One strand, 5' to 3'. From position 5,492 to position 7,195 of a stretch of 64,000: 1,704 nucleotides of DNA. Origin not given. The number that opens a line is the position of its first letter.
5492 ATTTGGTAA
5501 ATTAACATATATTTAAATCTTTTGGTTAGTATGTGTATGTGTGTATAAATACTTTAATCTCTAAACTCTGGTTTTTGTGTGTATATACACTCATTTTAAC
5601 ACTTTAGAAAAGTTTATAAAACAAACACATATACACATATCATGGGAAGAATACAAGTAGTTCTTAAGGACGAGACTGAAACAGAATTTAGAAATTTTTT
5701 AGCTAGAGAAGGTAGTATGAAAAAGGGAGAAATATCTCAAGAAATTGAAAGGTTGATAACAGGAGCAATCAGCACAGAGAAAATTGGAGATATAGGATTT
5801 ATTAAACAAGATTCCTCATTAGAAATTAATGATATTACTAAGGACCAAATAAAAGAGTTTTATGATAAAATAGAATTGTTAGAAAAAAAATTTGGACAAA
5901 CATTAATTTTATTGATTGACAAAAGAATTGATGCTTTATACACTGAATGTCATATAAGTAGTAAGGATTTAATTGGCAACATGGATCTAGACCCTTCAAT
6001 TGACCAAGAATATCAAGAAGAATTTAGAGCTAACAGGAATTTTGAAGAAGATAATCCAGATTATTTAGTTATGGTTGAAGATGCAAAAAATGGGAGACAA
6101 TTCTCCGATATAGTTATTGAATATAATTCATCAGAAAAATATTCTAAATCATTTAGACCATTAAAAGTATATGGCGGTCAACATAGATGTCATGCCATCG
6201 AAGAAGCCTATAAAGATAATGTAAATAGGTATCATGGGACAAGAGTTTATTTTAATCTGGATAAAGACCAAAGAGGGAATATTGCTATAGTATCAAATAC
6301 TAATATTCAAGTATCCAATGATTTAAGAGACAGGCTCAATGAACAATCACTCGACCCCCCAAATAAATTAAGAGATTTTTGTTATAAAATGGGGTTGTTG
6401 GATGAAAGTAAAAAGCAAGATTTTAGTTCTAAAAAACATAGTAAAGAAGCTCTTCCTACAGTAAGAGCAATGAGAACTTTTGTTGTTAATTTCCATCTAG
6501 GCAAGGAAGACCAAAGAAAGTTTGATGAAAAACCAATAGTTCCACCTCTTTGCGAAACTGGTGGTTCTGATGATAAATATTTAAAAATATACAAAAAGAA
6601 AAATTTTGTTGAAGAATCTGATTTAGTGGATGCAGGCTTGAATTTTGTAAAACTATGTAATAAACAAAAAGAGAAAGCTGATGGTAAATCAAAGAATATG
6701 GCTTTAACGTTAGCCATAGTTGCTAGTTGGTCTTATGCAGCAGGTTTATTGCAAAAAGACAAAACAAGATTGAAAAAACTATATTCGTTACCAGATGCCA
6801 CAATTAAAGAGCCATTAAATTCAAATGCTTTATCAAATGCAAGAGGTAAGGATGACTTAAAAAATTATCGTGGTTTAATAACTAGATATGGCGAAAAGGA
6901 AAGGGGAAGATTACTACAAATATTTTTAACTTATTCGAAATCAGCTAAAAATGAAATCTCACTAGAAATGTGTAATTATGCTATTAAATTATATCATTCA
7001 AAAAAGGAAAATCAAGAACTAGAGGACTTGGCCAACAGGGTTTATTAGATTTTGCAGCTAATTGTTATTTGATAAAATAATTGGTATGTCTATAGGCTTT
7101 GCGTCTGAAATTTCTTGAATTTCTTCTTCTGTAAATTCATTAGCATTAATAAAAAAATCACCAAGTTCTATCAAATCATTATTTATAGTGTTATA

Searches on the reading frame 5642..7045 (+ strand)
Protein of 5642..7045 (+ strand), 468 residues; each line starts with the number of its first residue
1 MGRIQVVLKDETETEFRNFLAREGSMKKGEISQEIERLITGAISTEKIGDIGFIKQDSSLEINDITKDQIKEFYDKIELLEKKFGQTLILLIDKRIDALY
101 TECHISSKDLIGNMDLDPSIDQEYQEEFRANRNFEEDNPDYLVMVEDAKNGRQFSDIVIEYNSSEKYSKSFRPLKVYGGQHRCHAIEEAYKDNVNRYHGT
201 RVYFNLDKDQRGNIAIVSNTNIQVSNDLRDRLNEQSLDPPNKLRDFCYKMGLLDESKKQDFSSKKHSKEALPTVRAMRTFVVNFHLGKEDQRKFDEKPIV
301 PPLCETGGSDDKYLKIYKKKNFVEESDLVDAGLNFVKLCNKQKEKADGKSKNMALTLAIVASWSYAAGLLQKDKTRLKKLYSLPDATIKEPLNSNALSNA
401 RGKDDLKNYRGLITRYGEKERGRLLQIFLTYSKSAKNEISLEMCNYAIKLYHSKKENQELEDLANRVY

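Call 3: search_protein_families(library=pfam, proteins=[window:5642-7045:+], max_evalue=1)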
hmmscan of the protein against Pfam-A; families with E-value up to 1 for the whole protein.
window:5642-7045:+ (468 aa): 1 family
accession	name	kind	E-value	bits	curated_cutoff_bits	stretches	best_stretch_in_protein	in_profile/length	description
PF16762.11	RHH_6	-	0.00029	21.8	27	1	4-38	5-39/77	Ribbon-helix-helix domain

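Call 4: search_protein_families(library=ncbifam, proteins=[window:5642-7045:+], max_evalue=1)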
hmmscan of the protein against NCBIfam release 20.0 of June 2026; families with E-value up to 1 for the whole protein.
window:5642-7045:+ (468 aa): 0 families

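Call 5: search_protein_families(library=padloc, proteins=[window:5642-7045:+], max_evalue=1)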
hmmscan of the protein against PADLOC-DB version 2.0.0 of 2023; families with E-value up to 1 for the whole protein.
window:5642-7045:+ (468 aa): 0 families

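Call 6: find_homologous_proteins(query=window:5642-7045:+)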
Query window:5642-7045:+ (468 aa): 134 proteins with E <= 0.001 among 8000 candidates; the best 120 are listed.
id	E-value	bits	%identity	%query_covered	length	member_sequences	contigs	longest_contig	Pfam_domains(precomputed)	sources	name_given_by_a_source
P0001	0.0e+0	1038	100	100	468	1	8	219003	-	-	-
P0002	3.9e-181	621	62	100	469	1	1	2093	-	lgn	-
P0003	1.7e-176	606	61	100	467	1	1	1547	-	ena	-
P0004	3.1e-176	605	61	100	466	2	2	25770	-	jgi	jgi:hypothetical protein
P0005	2.0e-175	602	61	100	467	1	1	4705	PF16762.12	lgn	-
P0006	7.4e-175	600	60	100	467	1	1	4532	-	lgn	-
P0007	1.2e-174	600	60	100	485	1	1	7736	-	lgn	-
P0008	1.4e-171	589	60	100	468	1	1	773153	-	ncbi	-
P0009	9.4e-170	583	60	100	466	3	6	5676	-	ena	-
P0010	1.8e-167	576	59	100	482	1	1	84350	-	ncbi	-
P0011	3.5e-166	572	59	100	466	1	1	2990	PF16762.12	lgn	-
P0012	1.1e-165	570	58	100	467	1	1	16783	-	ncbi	-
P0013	2.6e-164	566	56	100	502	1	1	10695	-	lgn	-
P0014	8.7e-161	554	58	100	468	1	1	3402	-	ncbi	-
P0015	4.0e-156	539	54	100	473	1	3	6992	-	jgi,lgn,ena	-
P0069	8.5e-98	346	47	82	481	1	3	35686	-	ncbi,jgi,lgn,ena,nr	ncbi:MAG: hypothetical protein ABIG69_18530 [Bacteroidota bacterium]|nr:hypothetical protein [Candid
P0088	1.2e-89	319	44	84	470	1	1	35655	-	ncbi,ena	-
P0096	1.2e-86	310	43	88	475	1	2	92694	-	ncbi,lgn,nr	ncbi:MAG: hypothetical protein HY364_04730 [Candidatus Aenigmarchaeota archaeon]|nr:hypothetical pro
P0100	4.8e-83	298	42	87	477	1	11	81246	-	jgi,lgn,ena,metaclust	metaclust:\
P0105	6.8e-79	284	41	85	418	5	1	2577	-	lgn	-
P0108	1.4e-77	280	41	85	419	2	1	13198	-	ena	-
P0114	1.1e-75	273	41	86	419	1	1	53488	-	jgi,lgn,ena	-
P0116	1.9e-74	269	40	85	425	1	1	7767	-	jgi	jgi:hypothetical protein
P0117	4.4e-74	268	39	86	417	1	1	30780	-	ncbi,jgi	jgi:hypothetical protein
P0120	1.8e-73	266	41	85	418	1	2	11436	-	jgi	jgi:hypothetical protein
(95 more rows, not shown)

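Call 7: search_solved_structures(query=window:5642-7045:+, max_evalue=10, show_alignments=2)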
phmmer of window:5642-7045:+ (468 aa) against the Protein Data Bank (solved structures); distinct sequences matched with E-value up to 10: 5.
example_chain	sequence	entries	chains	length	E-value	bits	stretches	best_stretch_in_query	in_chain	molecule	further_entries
5e5o_A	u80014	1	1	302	1.1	11.4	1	41-130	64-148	I-SmaMI LAGLIDADG endonuclease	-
5e5p_A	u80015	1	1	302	1.1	11.4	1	41-130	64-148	I-SmaMI LAGLIDADG meganuclease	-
4z1z_A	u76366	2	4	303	1.1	11.4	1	41-130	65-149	Meganuclease I-SmaMI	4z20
5e63_A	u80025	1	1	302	1.1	11.4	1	41-130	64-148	I-SmaMI LAGLIDADG meganuclease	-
4lox_A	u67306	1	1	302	1.1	11.3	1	41-130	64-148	LAGLIDADG homing endonuclease I-SmaMI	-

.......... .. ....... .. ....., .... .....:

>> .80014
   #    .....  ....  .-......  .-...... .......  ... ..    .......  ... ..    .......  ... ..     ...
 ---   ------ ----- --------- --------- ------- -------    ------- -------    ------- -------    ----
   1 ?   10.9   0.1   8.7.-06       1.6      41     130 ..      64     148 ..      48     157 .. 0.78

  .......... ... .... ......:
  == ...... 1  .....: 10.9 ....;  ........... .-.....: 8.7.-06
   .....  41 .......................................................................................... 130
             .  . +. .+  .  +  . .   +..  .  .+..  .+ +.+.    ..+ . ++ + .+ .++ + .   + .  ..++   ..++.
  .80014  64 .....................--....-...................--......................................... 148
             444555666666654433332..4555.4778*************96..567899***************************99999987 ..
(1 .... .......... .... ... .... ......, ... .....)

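Call 10: search_solved_structures(query=A1, max_evalue=10, show_alignments=3)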
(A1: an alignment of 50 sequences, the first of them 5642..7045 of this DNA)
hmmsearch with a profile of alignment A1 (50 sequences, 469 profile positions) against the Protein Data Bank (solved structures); distinct sequences matched with E-value up to 10: 1.
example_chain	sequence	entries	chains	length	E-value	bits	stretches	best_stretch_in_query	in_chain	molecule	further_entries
7suk_NH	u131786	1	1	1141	0.3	13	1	306-399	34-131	U3 small nucleolar RNA-associated protein 22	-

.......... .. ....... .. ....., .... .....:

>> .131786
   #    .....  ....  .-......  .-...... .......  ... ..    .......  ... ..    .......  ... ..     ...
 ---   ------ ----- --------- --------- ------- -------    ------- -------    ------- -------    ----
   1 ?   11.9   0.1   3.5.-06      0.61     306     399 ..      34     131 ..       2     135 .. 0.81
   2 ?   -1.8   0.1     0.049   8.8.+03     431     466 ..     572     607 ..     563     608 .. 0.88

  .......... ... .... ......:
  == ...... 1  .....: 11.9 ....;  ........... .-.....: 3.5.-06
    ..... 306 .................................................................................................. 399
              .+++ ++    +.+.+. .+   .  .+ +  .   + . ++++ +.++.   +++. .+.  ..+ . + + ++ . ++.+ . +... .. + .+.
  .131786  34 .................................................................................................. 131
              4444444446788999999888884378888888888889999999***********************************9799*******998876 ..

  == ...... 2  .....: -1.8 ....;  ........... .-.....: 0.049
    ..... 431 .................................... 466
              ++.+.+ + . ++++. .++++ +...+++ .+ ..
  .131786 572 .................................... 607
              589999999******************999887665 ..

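Call 13: find_related_loci(query=A1, collection=genome_contigs, flank=8000)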
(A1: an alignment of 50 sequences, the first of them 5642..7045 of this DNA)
Query A1 (468 aa) in genome_contigs; peptide patterns used: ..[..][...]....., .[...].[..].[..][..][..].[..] (x = any residue, [..] = any of these).
79 stretches matched a pattern; 64 encode a relative of the query (tblastn E <= 1e-3); 64 distinct loci.
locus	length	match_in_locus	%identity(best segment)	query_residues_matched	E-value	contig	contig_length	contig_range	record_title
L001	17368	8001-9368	53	1-455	6e-147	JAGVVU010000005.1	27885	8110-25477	MAG: Candidatus Aenigmatarchaeota archaeon isolate RIFCSPLOWO2_01_FULL_48_10 rifcsplowo2_01_scaffold_14900, whole genome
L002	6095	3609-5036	47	1-467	4e-131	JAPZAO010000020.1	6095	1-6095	MAG: Candidatus Methanoperedens sp. isolate SR-VP_26_10_2019_2_100cm_44_46 SR-VP_26_10_2019_2_100cm_scaffold_12351, whol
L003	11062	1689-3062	48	1-448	5e-118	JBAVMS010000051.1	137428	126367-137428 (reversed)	MAG: Candidatus Methanoperedens sp. isolate MFD03797_ilm_asm_bin16 k127_10208, whole genome shotgun sequence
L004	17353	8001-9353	44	1-451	2e-114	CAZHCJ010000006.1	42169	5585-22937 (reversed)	MAG TPA_asm: Candidatus Woesearchaeota archaeon isolate SRP141376_co2_89 genome assembly, contig: NODE_2117_length_42169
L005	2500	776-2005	47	67-468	8e-117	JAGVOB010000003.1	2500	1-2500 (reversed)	MAG: Candidatus Omnitrophota bacterium isolate DeMMO3_15 c_000000056308, whole genome shotgun sequence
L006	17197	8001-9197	50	62-453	5e-111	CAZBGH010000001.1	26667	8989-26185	MAG TPA_asm: uncultured Methanosarcinales archaeon isolate binchicken_co21_254 genome assembly, contig: NODE_764_length_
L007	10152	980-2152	49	70-455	8e-108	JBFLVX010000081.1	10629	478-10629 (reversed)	MAG: Nitrospirota bacterium isolate MAG017 MAG017_81, whole genome shotgun sequence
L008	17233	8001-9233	45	53-459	2e-106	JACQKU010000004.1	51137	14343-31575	MAG: Candidatus Liptonbacteria bacterium isolate NC_groundwater_1185_Ag_S-0.1um_48_121 S_p1_S3_coassembly_k141_616533, w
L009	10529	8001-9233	46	58-461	3e-105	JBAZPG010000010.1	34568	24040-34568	MAG: Candidatus Micrarchaeia archaeon isolate SO_2017_SWC_24 scaffold_1076_c1_LP-4_2017, whole genome shotgun sequence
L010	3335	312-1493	47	70-453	2e-107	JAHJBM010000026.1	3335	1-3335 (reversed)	MAG: Candidatus Micrarchaeota archaeon isolate Modern_marine.mb.254 Modern_marine.mb.254_k141_709323, whole genome shotg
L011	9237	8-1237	47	68-468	3e-104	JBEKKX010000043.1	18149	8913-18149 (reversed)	MAG: Candidatus Bathyarchaeia archaeon isolate SPRUCE 357 SPRUCE_357_43, whole genome shotgun sequence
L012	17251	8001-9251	44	53-459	4e-103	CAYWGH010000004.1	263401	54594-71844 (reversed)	MAG TPA_asm: uncultured Cytophagia bacterium isolate binchicken_co107_472 genome assembly, contig: NODE_58_length_263401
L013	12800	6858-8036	49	70-455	1e-104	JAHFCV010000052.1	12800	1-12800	MAG: Candidatus Methanoperedens sp. isolate nzgw23 NODE_4940_length_12801_cov_3.478864, whole genome shotgun sequence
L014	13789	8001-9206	44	69-462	6e-96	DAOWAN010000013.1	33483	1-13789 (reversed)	MAG TPA_asm: Candidatus Nanohalarchaeota archaeon isolate CSMAG_1836 CSMAG_1836_k141_6156888_length_33483_cov_13.0000, w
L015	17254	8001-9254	43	58-468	1e-93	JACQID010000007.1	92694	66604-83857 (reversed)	MAG: Candidatus Aenigmatarchaeota archaeon isolate NC_groundwater_1116_Ag_S-0.1um_45_568 S_p1_S3_coassembly_k141_1294994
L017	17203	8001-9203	41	58-455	1e-85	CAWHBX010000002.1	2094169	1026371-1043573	MAG: uncultured Acidobacteriaceae bacterium isolate MFD03726.bin.1.226 genome assembly, contig: contig_13741, whole geno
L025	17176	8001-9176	40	62-455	6e-80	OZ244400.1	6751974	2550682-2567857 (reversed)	MAG: Cyclobacteriaceae bacterium isolate 80a25978-7280-43f0-9499-63f3bc0428bb genome assembly, chromosome: 1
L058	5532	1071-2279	38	88-467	7e-61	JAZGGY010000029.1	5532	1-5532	MAG: bacterium isolate SCS5bin.27 SCS5bin.27_29, whole genome shotgun sequence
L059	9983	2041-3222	34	86-461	1e-57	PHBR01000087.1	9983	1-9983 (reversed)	MAG: Chloroflexi bacterium HGW-Chloroflexi-9 bjp_ig2069_scaffold_2388, whole genome shotgun sequence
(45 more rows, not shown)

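Call 14: find_related_loci(query=A1, collection=viral_contigs, flank=8000)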
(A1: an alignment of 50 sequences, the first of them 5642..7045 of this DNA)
Query A1 (468 aa) in viral_contigs; peptide patterns used: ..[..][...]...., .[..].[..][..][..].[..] (x = any residue, [..] = any of these).
175 stretches matched a pattern, but none encodes a relative of the query by tblastn (E <= 1e-3).

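Call 22: search_protein_families(library=padloc, proteins=[L017:7866-9239:+, L025:7965-9212:+, L006:7812-9242:+], max_evalue=1)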
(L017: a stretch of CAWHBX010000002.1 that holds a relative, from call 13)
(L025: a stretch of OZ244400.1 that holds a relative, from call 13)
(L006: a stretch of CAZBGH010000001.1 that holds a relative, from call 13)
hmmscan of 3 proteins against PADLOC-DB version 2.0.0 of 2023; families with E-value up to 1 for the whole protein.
L017:7866-9239:+ (458 aa): 0 families

L025:7965-9212:+ (416 aa): 0 families

L006:7812-9242:+ (477 aa): 0 families

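Call 23: predict_structure(alignment_id=A1)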
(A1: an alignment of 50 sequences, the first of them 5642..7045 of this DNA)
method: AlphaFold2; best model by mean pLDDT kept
length: 468 residues; sequences in the alignment: 50
mean_pLDDT: 89.0   pTM: 0.78
mean pLDDT of the five models: 89.0, 88.4, 87.2, 86.7, 86.1
residues with pLDDT >= 90: 289; 70-90: 151; 50-70: 28; < 50: 0
segments of 3 or more residues with pLDDT < 50: none
pLDDT, mean of each block of 10 residues (from residue 1): 72 80 66 73 68 82 91 94 91 94 97 92 80 85 94 94 80 92 96 97 94 82 75 87 94 92 71 95 97 90 87 93 95 97 92 93 98 97 93 94 87 84 97 96 96 94 91
secondary structure, 60 per line:
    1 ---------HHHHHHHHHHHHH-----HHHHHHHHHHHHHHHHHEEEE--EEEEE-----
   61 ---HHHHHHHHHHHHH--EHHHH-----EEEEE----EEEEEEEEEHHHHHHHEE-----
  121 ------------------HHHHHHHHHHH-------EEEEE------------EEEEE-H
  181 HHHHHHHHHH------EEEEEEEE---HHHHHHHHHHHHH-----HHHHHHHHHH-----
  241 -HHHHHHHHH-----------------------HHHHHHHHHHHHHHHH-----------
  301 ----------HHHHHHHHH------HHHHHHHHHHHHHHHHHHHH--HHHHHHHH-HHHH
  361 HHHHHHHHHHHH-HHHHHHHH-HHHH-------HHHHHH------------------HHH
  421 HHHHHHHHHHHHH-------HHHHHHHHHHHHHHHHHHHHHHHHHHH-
elements in order: H10-22 H28-44 E45-48 E51-55 H64-76 H80-83 E89-93 E98-106 H107-113 H139-149 E157-161 E174-178 H180-190 E197-204 H208-220 H226-235 H242-250 H274-289 H311-319 H326-345 H348-355 H357-372 H374-381 H383-386 H394-399 H418-433 H441-467

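Call 25: find_encoding_contigs(protein=P0001, flank=6000, max_places=8)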
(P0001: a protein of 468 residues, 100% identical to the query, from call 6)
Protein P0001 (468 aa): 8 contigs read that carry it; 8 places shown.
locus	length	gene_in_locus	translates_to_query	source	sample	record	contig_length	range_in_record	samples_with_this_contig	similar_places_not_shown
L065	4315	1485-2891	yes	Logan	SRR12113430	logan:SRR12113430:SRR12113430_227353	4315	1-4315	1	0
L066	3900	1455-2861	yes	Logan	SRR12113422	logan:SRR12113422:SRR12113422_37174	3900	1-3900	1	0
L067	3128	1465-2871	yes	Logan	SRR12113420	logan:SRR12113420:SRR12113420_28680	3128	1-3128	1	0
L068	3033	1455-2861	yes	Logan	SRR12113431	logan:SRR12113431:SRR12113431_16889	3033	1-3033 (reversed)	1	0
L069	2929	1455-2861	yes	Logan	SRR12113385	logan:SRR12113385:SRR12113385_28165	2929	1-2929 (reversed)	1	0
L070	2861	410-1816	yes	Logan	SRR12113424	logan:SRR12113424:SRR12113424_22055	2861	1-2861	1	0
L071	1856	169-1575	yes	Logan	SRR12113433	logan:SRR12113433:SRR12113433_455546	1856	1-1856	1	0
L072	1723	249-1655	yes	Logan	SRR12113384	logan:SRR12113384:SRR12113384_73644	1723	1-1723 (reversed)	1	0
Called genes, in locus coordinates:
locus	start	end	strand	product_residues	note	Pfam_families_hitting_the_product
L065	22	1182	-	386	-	PF01609:DDE_Tnp_1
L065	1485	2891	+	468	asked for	-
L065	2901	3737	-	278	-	PF01936:NYN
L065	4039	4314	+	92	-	?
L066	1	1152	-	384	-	?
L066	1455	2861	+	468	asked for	-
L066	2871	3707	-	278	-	PF01936:NYN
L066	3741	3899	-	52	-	?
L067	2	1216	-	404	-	PF01609:DDE_Tnp_1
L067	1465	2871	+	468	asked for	-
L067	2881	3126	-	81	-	?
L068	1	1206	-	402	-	?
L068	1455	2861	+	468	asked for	-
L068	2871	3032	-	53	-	?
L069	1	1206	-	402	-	?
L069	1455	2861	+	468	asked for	-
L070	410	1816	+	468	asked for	-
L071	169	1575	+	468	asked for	-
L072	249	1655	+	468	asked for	-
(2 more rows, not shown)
